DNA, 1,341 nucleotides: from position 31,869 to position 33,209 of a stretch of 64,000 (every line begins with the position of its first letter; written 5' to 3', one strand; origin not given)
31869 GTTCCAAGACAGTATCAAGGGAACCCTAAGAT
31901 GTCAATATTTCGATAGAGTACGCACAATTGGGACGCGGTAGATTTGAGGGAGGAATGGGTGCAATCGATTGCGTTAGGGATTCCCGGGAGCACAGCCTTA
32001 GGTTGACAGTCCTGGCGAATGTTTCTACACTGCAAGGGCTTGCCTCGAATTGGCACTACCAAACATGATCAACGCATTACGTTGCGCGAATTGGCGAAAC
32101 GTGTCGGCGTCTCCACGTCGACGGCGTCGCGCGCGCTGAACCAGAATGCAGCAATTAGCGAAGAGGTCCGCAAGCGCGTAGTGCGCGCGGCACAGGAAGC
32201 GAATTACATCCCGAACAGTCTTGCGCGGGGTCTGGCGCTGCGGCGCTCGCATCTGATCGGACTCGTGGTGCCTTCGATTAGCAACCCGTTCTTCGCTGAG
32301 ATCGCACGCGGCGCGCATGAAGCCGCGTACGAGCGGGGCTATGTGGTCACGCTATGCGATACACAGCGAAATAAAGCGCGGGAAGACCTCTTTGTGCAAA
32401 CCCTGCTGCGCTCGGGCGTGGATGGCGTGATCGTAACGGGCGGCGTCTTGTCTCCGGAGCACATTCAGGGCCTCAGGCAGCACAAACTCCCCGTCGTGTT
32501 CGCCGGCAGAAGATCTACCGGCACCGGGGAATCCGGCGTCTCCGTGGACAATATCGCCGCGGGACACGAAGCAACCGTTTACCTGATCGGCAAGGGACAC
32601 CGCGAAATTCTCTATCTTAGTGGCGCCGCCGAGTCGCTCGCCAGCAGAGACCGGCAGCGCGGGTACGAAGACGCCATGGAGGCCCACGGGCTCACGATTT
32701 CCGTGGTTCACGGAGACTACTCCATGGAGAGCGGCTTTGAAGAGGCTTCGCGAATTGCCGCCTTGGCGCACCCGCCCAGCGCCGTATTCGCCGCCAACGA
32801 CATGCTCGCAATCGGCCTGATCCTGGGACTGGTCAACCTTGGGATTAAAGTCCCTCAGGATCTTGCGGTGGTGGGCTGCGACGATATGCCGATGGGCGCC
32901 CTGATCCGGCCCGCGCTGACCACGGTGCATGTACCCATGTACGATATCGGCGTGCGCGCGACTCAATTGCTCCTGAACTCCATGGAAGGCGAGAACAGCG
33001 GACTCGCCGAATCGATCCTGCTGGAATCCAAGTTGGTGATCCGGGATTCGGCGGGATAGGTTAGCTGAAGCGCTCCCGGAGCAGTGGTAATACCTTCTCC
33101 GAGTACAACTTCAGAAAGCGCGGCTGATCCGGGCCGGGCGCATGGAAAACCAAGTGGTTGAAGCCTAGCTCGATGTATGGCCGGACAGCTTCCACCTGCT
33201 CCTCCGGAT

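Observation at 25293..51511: Ten paired copies of a PurR/LacI-type palindrome link F420 genes, two Mo-hydroxylase operons, a TonB receptor and a bicupin into one putative regulon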

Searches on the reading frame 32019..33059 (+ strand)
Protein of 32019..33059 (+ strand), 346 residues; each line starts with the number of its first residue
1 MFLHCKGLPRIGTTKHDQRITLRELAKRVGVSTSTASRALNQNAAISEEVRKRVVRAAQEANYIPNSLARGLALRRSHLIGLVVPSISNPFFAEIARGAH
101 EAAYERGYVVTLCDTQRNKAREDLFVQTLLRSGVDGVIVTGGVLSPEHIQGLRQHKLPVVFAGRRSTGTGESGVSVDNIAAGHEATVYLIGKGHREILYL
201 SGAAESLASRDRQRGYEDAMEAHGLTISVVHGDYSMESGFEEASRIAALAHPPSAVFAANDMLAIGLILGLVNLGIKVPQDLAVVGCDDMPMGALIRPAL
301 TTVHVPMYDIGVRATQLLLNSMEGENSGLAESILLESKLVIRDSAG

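Call 9: search_protein_families(library=pfam, proteins=[window:32019-33059:+])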
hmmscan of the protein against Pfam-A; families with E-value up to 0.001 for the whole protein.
window:32019-33059:+ (346 aa): 6 families
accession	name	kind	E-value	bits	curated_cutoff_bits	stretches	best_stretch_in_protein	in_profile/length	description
PF13377.12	Peripla_BP_3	-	1.2e-33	117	26.5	1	188-344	3-166/167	Periplasmic binding protein-like domain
PF00532.27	Peripla_BP_1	-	2.7e-31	109.5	22.2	1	78-323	2-264/281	Periplasmic binding proteins and sugar binding domain of LacI family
PF13407.12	Peripla_BP_4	-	8.9e-20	71.7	35.1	1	80-325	1-257/258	Periplasmic binding protein domain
PF00356.27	LacI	-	4.4e-15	55.6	27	1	21-66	1-46/46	Bacterial regulatory proteins, lacI family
PF13412.12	HTH_24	-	5.2e-05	23.2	21.9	1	17-41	15-39/48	Winged helix-turn-helix DNA-binding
PF09339.16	HTH_IclR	-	0.00046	20.3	22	0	15-41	14-40/52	IclR helix-turn-helix domain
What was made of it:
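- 32019..33059 (+): LacI-family regulator, the predicted repressor. The start codon is uncertain (ATG 32019 or TTG 32040); the conserved protein begins near residue 18. Pfam LacI HTH plus Peripla_BP_1/3 (call 9).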

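Call 16: find_homologous_proteins(query=window:32019-33056:+, max_evalue=1e-20)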
Query window:32019-33056:+ (346 aa): 827 proteins with E <= 1e-20 among 8000 candidates; the best 120 are listed.
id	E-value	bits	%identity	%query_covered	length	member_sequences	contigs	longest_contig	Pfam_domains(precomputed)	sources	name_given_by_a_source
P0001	5.3e-189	645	89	97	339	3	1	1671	PF13377.13,PF00532.28,PF00356.28,PF13407.13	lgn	-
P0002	9.8e-189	644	90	96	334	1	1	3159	PF13377.13,PF00532.28,PF00356.28,PF13407.13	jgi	jgi:DNA-binding LacI/PurR family transcriptional regulator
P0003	5.4e-188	642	89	96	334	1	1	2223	PF13377.13,PF00532.28,PF00356.28,PF13407.13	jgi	jgi:DNA-binding LacI/PurR family transcriptional regulator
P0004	4.6e-183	626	91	93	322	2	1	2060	PF13377.13,PF00532.28,PF00356.28,PF13407.13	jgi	jgi:DNA-binding LacI/PurR family transcriptional regulator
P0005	4.8e-180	616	91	92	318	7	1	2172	PF13377.13,PF00532.28,PF00356.28,PF13407.13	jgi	jgi:DNA-binding LacI/PurR family transcriptional regulator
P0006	1.4e-179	614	90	92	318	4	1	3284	PF13377.13,PF00532.28,PF00356.28,PF13407.13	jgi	-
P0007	3.4e-179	613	89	94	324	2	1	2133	PF13377.13,PF00532.28,PF00356.28,PF13407.13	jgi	jgi:LacI family transcriptional regulator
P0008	1.1e-175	601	86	94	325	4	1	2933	PF13377.13,PF00532.28,PF00356.28,PF13407.13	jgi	jgi:DNA-binding LacI/PurR family transcriptional regulator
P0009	9.8e-172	588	79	99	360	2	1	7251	PF13377.13,PF00532.28,PF13412.13,PF00356.28,PF13407.13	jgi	jgi:DNA-binding LacI/PurR family transcriptional regulator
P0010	1.5e-167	575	80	96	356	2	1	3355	PF13377.13,PF00532.28,PF00356.28,PF13407.13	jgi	jgi:DNA-binding LacI/PurR family transcriptional regulator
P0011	5.1e-161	553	77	95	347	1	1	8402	PF13377.13,PF00532.28,PF00356.28,PF13407.13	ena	-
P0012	2.0e-160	551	77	95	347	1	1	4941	PF13377.13,PF00532.28,PF00356.28,PF13407.13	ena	-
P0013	8.0e-156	536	72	99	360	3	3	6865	PF13377.13,PF00532.28,PF00356.28,PF13407.13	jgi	-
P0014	5.8e-155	533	73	96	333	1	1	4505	PF13377.13,PF00532.28,PF00356.28,PF13407.13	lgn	-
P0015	6.3e-153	527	73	96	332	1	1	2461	PF13377.13,PF00532.28,PF00356.28,PF13407.13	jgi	jgi:LacI family transcriptional regulator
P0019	1.4e-142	493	67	99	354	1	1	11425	PF13377.13,PF00532.28,PF00356.28,PF13407.13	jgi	jgi:LacI family transcriptional regulator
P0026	4.7e-134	465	66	95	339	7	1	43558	PF13377.13,PF00532.28,PF00356.28,PF13407.13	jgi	jgi:LacI family transcriptional regulator, galactose operon repressor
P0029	2.8e-132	459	65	95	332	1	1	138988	PF13377.13,PF00532.28,PF00356.28,PF13407.13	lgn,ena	-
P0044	3.6e-124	432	59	96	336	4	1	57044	PF13377.13,PF00532.28,PF00356.28,PF13407.13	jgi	-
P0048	9.3e-123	427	60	99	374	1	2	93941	PF13377.13,PF00532.28,PF00356.28,PF13407.13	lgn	-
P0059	1.5e-103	364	53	94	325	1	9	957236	PF13377.13,PF00532.28,PF00356.28,PF13407.13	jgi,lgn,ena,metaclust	metaclust:\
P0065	1.1e-98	348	52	94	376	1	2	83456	PF13377.13,PF00532.28,PF00356.28,PF13407.13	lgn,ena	-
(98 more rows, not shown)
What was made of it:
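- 32019..33059 (+): The orthologue group runs from 90% to 49% identity, then a gap to 40% (call 16).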

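Call 18: find_related_loci(query=A1, collection=genome_contigs, flank=10000)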
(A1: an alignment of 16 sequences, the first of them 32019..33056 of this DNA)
Query A1 (346 aa) in genome_contigs; peptide patterns used: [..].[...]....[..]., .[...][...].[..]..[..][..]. (x = any residue, [..] = any of these).
599 stretches matched a pattern (row limit reached: there are more); 524 encode a relative of the query (tblastn E <= 1e-3); the best 80 are kept; 80 distinct loci.
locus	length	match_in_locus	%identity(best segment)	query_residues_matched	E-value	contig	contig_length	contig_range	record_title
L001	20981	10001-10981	67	18-344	1e-142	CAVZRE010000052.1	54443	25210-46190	MAG: Terriglobia bacterium isolate MFD09671.bin.3.64 genome assembly, contig: contig_64698, whole genome shotgun sequenc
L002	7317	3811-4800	63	16-345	5e-140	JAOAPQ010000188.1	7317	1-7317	MAG: Bryobacterales bacterium isolate RYN_18 scaffold_1861864, whole genome shotgun sequence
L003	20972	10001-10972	58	21-344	5e-116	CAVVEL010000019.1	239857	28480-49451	MAG: Terriglobia bacterium isolate MFD02248.bin.1.56 genome assembly, contig: contig_60518, whole genome shotgun sequenc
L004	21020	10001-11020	49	5-344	2e-110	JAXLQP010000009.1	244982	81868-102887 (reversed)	MAG: Blastocatellia bacterium isolate STL-ACI6 C1.198.fa-9, whole genome shotgun sequence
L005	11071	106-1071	52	24-345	5e-105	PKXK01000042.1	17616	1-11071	MAG: Acidobacteriaceae bacterium isolate palsa_286 73.20120500_P26.1_contig_6421, whole genome shotgun sequence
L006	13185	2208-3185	37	20-345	4e-69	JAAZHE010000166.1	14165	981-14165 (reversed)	MAG: Bacillota bacterium isolate AS15tlH2ME_178 110850_AS15, whole genome shotgun sequence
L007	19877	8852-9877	35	1-344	1e-68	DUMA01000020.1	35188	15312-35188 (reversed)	MAG TPA_asm: Thermoanaerobacterales bacterium isolate AS04akNAM_31 26657_AS04, whole genome shotgun sequence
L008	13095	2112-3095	38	21-344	6e-68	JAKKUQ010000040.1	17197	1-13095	MAG: Thermosediminibacteraceae bacterium isolate bin 27 NODE_235_length_17197_cov_66.382861, whole genome shotgun sequen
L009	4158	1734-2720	40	18-345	9e-67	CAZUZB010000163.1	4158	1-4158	MAG TPA_asm: uncultured Anaerolineales bacterium isolate SRP241326_co4_227 genome assembly, contig: NODE_22735_length_41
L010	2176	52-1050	35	5-342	4e-68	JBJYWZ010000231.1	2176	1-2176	MAG: Candidatus Promineifilaceae bacterium isolate S0_2_050615r3r5_28 S0_2_050615r3r5_28_000000000231, whole genome shot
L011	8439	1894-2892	36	21-342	5e-66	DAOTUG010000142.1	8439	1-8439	MAG TPA_asm: Anaerolineaceae bacterium isolate F17_48 k129_2773052, whole genome shotgun sequence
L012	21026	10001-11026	35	2-345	6e-66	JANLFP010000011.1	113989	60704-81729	MAG: Tepidanaerobacteraceae bacterium isolate A05DMB13 NODE_11_length_113989_cov_6.829199, whole genome shotgun sequence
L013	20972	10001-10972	38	21-341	5e-65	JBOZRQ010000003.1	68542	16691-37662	MAG: Symbiobacteriaceae bacterium isolate Bin16 W5_k97_7500, whole genome shotgun sequence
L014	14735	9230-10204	34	20-345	5e-65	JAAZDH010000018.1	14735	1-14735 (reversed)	MAG: Clostridiaceae bacterium isolate AS09scLD_118 14109_AS09, whole genome shotgun sequence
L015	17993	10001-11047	35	2-344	1e-64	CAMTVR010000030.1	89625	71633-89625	MAG: uncultured Bacillus sp. isolate G05_MAG_00003 genome assembly, contig: G05_MAG_00003_000000000011, whole genome sho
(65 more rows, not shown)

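Call 23: find_encoding_contigs(protein=P0029, flank=10000, max_places=2)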
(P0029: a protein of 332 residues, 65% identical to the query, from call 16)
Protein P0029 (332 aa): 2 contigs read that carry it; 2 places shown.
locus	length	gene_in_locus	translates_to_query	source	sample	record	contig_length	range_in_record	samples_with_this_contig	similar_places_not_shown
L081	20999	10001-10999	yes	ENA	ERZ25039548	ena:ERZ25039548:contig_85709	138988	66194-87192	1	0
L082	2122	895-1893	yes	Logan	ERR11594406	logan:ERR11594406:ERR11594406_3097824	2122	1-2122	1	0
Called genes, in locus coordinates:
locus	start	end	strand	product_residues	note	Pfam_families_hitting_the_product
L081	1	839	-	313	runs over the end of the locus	-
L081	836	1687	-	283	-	PF01882:DUF58, PF13519:VWA_2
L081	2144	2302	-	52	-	PF07726:AAA_3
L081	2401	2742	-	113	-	PF07726:AAA_3, PF07728:AAA_5 (weak)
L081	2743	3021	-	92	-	-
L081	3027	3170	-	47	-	-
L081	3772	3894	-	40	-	-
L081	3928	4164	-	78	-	-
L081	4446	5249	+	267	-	-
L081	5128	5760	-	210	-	-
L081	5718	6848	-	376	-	PF00710:Asparaginase, PF17763:Asparaginase_C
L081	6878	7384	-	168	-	-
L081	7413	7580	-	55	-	-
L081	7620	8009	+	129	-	PF01243:PNPOx_N, PF12900:Pyridox_ox_2 (weak)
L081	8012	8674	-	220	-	PF01996:F420_ligase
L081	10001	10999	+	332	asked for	PF00356:LacI, PF00532:Peripla_BP_1, PF13407:Peripla_BP_4, PF13377:Peripla_BP_3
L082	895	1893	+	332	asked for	PF00356:LacI, PF00532:Peripla_BP_1, PF13407:Peripla_BP_4, PF13377:Peripla_BP_3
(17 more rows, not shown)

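Call 24: find_encoding_contigs(protein=P0048, flank=10000, max_places=2)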
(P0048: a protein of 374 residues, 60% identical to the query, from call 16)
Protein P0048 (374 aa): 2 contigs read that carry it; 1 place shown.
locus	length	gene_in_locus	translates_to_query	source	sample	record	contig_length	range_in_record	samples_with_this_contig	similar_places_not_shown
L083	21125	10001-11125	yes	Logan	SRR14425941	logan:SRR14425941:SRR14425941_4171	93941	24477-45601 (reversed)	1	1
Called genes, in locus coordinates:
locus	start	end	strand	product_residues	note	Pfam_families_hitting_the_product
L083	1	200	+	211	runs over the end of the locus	-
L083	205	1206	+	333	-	PF05762:VWA_CoxE (weak), PF00092:VWA, PF13519:VWA_2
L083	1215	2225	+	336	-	PF20030:bpMoxR, PF07726:AAA_3, PF07728:AAA_5, PF17863:AAA_lid_2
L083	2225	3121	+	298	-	PF01882:DUF58, PF13519:VWA_2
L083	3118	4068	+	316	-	-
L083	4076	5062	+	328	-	PF00092:VWA, PF13519:VWA_2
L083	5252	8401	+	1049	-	PF13620:CarboxypepD_reg, PF25183:OMP_b-brl_4, PF00593:TonB_dep_Rec_b-barrel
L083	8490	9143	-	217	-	-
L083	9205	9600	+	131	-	PF01243:PNPOx_N, PF12900:Pyridox_ox_2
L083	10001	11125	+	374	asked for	PF00356:LacI, PF00532:Peripla_BP_1, PF13407:Peripla_BP_4, PF13377:Peripla_BP_3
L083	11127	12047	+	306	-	PF05448:AXE1 (faint), PF01738:DLH (weak), PF02129:Peptidase_S15, PF20434:BD-FAE (weak), PF12697:Abhydrolase_6 (weak), PF00326:Peptidase_S9 (faint), PF12146:Hydrolase_4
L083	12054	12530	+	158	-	PF06240:COXG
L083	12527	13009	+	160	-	PF00111:Fer2, PF13085:Fer2_3 (weak), PF01799:Fer2_2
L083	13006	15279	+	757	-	PF01315:Ald_Xan_dh_C, PF02738:MoCoBD_1, PF20256:MoCoBD_2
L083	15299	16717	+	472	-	PF01979:Amidohydro_1, PF12890:DHOase (weak), PF07969:Amidohydro_3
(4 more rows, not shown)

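Call 25: find_encoding_contigs(protein=P0059, flank=10000, max_places=2)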
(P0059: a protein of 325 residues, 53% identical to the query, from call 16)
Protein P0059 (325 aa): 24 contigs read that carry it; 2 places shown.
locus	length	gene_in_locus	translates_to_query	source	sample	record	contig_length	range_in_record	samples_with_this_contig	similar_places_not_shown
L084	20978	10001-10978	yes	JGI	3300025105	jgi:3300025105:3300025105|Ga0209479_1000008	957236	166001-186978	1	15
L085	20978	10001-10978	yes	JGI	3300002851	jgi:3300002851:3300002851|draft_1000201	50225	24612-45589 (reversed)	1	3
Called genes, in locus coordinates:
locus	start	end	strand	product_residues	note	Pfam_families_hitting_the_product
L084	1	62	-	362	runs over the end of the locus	PF03781:FGE-sulfatase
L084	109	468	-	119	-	-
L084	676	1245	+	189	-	PF00355:Rieske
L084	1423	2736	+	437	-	PF00033:Cytochrome_B, PF13631:Cytochrom_B_N_2, PF00032:Cytochrom_B_C (weak)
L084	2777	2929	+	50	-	-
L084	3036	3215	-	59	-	-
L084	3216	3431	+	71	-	-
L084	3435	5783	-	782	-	PF13620:CarboxypepD_reg, PF13715:CarbopepD_reg_2 (weak), PF00593:TonB_dep_Rec_b-barrel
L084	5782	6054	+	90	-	-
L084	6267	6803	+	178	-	PF00376:MerR, PF13411:MerR_1, PF09278:MerR-DNA-bind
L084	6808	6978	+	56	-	-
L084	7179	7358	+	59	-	-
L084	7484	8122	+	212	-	PF00376:MerR, PF13411:MerR_1, PF09278:MerR-DNA-bind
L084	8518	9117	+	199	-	PF02411:MerT, PF00403:HMA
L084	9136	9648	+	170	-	PF18423:zf_CopZ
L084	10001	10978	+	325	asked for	PF00356:LacI, PF00532:Peripla_BP_1, PF13407:Peripla_BP_4, PF13377:Peripla_BP_3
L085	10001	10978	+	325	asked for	PF00356:LacI, PF00532:Peripla_BP_1, PF13407:Peripla_BP_4, PF13377:Peripla_BP_3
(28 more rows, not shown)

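Call 26: find_encoding_contigs(protein=P0044, flank=10000, max_places=1)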
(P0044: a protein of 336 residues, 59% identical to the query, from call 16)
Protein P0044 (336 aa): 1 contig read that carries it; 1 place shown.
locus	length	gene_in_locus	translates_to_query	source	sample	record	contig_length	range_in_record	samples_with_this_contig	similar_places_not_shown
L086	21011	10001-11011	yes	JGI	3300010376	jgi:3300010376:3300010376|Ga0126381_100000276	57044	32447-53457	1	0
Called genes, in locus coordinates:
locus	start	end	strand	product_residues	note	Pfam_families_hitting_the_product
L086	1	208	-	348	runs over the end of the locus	PF00493:MCM (weak), PF20030:bpMoxR, PF00004:AAA (weak), PF07726:AAA_3, PF07728:AAA_5, PF17863:AAA_lid_2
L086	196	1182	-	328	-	PF00092:VWA, PF13519:VWA_2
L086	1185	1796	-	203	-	-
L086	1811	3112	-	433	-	PF07883:Cupin_2 (weak)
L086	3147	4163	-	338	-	PF00710:Asparaginase, PF17763:Asparaginase_C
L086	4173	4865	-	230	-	-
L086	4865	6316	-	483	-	PF00939:Na_sulph_symp, PF03600:CitMHS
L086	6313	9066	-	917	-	PF01799:Fer2_2, PF01315:Ald_Xan_dh_C, PF02738:MoCoBD_1, PF20256:MoCoBD_2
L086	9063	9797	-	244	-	PF01996:F420_ligase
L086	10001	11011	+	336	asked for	PF00356:LacI, PF00532:Peripla_BP_1, PF13407:Peripla_BP_4, PF13377:Peripla_BP_3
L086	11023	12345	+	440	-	PF07690:MFS_1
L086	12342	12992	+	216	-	PF01983:CofC, PF12804:NTP_transf_3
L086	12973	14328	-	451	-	-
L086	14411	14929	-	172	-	PF12836:HHH_3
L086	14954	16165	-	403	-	PF05977:MFS_3, PF07690:MFS_1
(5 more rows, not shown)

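Call 27: find_encoding_contigs(protein=P0065, flank=10000, max_places=1)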
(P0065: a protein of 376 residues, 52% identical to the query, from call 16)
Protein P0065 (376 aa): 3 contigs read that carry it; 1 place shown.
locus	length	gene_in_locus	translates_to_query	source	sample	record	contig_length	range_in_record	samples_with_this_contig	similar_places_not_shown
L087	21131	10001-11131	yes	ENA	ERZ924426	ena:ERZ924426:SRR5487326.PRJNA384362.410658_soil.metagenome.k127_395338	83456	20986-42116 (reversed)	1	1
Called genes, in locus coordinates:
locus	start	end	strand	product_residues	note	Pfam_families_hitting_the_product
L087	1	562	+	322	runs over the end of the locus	PF01933:CofD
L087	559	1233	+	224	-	PF01983:CofC, PF12804:NTP_transf_3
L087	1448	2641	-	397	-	PF05222:AlaDh_PNT_N, PF01262:AlaDh_PNT_C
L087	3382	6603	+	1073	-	PF13620:CarboxypepD_reg, PF13715:CarbopepD_reg_2 (weak), PF25183:OMP_b-brl_4, PF00593:TonB_dep_Rec_b-barrel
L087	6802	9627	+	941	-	PF00111:Fer2 (faint), PF01799:Fer2_2, PF01315:Ald_Xan_dh_C, PF02738:MoCoBD_1, PF20256:MoCoBD_2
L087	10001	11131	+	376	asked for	PF00356:LacI, PF00532:Peripla_BP_1, PF13407:Peripla_BP_4, PF13377:Peripla_BP_3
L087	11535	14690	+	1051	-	PF13620:CarboxypepD_reg, PF13715:CarbopepD_reg_2 (weak), PF17210:SdrD_B (weak), PF22904:NOMO1-like_2nd (faint), PF07715:Plug (weak), PF25183:OMP_b-brl_4, PF00593:TonB_dep_Rec_b-barrel (weak)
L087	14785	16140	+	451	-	-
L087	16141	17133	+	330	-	-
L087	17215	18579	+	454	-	PF07883:Cupin_2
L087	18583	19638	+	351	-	PF25174:Beta-prop_THOC3 (weak)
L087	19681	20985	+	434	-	PF01436:NHL (faint)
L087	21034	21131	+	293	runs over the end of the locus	PF01436:NHL (faint)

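Call 28: find_encoding_contigs(protein=P0019, flank=10000, max_places=1)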
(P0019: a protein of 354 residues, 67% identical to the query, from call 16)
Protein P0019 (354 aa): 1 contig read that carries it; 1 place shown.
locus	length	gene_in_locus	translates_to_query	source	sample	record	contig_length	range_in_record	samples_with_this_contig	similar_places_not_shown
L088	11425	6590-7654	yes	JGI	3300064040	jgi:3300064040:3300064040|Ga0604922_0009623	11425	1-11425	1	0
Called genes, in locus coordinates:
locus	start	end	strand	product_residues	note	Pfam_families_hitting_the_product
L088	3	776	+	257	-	?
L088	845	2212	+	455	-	-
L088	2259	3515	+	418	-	PF07883:Cupin_2 (weak)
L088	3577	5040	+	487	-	PF01546:Peptidase_M20, PF07687:M20_dimer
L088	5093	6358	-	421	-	PF00266:Aminotran_5, PF01212:Beta_elim_lyase (faint)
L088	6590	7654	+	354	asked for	PF00356:LacI, PF00532:Peripla_BP_1, PF13407:Peripla_BP_4, PF13377:Peripla_BP_3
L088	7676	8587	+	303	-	PF05448:AXE1 (faint), PF02129:Peptidase_S15, PF20434:BD-FAE (faint), PF12697:Abhydrolase_6 (weak), PF00326:Peptidase_S9 (faint), PF12146:Hydrolase_4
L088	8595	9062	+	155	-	PF10604:Polyketide_cyc2 (weak), PF06240:COXG, PF03364:Polyketide_cyc (faint)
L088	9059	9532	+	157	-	PF00111:Fer2, PF13085:Fer2_3 (weak), PF01799:Fer2_2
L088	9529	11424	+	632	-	?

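Call 29: find_encoding_contigs(protein=P0026, flank=10000, max_places=1)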
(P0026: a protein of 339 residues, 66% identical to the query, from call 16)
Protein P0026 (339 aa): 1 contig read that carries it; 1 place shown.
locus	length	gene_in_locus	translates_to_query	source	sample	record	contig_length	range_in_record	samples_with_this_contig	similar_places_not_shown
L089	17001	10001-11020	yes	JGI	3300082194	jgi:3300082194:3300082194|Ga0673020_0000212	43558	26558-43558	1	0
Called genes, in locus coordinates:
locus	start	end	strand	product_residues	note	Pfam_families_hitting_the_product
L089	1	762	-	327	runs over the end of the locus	PF06707:DUF1194 (weak), PF00092:VWA, PF13519:VWA_2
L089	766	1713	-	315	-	-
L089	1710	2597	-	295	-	PF01882:DUF58, PF13519:VWA_2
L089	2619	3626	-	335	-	PF20030:bpMoxR, PF00004:AAA (faint), PF07726:AAA_3, PF07728:AAA_5, PF17863:AAA_lid_2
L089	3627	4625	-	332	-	PF00092:VWA, PF13519:VWA_2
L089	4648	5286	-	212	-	-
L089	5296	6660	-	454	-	PF07883:Cupin_2 (weak)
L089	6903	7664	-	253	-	-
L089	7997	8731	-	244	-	PF01996:F420_ligase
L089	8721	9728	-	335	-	PF01933:CofD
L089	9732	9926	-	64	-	-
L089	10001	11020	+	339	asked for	PF00356:LacI, PF00532:Peripla_BP_1, PF13407:Peripla_BP_4, PF13377:Peripla_BP_3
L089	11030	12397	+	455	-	PF07690:MFS_1, PF06779:MFS_4 (faint), PF07690:MFS_1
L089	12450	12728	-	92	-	PF13610:DDE_Tnp_IS240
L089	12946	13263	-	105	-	PF13546:DDE_5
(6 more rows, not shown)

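Call 41: find_encoding_contigs(protein=P0009, flank=10000, max_places=1)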
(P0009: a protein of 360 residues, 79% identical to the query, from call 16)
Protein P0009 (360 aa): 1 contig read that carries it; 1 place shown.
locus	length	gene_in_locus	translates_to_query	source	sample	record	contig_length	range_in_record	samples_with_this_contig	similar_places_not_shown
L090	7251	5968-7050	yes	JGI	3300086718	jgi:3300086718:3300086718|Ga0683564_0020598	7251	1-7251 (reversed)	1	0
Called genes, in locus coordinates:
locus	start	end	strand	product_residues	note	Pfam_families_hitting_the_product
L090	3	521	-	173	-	?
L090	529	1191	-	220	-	-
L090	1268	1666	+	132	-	PF01243:PNPOx_N, PF12900:Pyridox_ox_2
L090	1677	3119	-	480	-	PF00939:Na_sulph_symp, PF03600:CitMHS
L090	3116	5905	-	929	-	PF01799:Fer2_2, PF01315:Ald_Xan_dh_C, PF02738:MoCoBD_1, PF20256:MoCoBD_2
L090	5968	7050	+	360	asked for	PF13412:HTH_24 (faint), PF00356:LacI, PF00532:Peripla_BP_1, PF13407:Peripla_BP_4, PF13377:Peripla_BP_3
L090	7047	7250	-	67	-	?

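Call 42: find_encoding_contigs(protein=P0002, flank=10000, max_places=1)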
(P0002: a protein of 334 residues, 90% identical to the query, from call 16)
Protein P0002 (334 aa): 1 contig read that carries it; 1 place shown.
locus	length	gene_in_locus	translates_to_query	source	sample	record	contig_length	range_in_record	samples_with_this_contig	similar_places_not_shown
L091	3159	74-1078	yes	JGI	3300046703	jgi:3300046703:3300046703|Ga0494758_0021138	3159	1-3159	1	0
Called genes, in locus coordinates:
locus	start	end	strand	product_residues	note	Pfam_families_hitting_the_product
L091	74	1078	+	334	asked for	PF00356:LacI, PF00532:Peripla_BP_1, PF13407:Peripla_BP_4, PF13377:Peripla_BP_3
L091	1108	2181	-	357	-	PF00296:Bac_luciferase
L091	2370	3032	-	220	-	PF01983:CofC, PF12804:NTP_transf_3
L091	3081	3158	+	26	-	?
